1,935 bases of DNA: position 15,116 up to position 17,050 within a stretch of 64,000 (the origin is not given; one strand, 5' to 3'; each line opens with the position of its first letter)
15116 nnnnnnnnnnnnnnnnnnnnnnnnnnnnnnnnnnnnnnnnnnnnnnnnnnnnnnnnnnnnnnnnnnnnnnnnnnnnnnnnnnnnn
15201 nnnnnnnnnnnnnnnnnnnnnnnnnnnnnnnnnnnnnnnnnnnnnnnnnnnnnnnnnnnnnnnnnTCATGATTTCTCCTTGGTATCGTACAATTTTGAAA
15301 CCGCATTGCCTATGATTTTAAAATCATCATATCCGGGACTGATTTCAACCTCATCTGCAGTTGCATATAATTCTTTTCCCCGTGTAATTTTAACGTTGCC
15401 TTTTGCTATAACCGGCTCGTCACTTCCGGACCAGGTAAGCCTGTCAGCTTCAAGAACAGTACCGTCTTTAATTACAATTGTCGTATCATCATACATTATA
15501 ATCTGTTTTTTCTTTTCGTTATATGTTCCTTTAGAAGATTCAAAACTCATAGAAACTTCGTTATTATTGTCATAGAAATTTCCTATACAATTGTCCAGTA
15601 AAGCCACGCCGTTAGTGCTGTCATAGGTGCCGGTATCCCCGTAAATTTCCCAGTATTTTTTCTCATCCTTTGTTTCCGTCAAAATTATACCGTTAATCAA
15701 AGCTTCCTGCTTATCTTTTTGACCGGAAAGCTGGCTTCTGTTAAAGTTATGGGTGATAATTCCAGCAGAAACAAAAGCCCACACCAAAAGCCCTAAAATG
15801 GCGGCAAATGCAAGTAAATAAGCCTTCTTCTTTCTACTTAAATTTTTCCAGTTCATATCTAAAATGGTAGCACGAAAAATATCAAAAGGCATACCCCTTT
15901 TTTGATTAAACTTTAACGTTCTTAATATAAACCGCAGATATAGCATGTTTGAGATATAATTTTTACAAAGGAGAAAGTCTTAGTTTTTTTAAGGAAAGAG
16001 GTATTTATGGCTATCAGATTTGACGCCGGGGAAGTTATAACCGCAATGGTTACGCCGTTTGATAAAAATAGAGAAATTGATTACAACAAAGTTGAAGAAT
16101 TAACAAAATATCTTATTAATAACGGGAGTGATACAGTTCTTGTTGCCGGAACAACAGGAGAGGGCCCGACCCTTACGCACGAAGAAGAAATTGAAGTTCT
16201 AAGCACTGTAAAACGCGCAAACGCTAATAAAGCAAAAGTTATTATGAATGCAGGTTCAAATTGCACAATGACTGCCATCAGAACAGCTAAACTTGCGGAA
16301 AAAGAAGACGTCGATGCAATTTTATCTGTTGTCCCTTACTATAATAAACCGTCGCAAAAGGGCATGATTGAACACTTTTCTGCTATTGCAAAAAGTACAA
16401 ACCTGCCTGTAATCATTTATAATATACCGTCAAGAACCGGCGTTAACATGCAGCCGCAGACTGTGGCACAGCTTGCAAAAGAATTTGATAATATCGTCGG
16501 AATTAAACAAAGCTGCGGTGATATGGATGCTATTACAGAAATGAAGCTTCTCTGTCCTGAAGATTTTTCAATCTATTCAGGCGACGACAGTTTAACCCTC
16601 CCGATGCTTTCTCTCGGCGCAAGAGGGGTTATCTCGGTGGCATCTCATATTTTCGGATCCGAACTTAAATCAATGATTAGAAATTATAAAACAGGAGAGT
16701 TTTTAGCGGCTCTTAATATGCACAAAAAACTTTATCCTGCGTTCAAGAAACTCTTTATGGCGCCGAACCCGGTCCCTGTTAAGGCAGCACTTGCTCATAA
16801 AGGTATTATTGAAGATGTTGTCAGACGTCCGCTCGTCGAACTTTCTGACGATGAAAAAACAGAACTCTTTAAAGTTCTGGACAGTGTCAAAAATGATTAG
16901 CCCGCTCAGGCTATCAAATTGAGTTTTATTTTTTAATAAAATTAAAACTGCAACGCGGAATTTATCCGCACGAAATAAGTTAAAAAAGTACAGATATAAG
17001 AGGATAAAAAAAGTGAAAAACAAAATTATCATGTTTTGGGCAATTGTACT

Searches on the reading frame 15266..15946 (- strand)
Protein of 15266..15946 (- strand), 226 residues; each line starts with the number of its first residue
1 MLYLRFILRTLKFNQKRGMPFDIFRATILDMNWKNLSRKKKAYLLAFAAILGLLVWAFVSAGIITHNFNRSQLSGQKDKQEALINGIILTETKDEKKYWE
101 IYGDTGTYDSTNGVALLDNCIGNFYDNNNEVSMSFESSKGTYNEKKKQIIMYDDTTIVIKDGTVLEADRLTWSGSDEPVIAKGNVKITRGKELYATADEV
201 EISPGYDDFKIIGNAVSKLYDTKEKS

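Call 71: search_protein_families(library=pfam, proteins=[window:15266-15946:-], max_evalue=0.00001)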
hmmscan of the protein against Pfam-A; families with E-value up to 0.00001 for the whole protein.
window:15266-15946:- (226 aa): 1 family
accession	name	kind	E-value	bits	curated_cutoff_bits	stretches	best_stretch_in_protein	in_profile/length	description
PF06835.18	LptC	-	1.8e-09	37.9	21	1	53-190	10-146/175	Lipopolysaccharide-assembly, LptC-related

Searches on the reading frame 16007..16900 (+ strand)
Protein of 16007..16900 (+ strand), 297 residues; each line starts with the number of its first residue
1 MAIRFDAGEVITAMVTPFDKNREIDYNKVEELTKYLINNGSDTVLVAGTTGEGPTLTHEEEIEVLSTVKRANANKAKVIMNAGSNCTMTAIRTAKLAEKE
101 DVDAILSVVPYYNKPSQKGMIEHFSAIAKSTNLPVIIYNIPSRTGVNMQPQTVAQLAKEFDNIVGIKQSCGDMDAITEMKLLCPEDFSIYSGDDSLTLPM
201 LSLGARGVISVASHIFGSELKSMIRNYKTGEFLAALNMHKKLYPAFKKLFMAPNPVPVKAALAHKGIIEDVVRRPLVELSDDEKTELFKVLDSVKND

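Call 71: search_protein_families(library=pfam, proteins=[window:16007-16900:+], max_evalue=0.00001)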
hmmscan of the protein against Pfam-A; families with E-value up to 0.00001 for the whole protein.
window:16007-16900:+ (297 aa): 1 family
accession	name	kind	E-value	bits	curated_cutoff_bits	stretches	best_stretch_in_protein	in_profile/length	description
PF00701.28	DHDPS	-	2.4e-96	322.3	22.1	1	8-292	3-287/289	Dihydrodipicolinate synthetase family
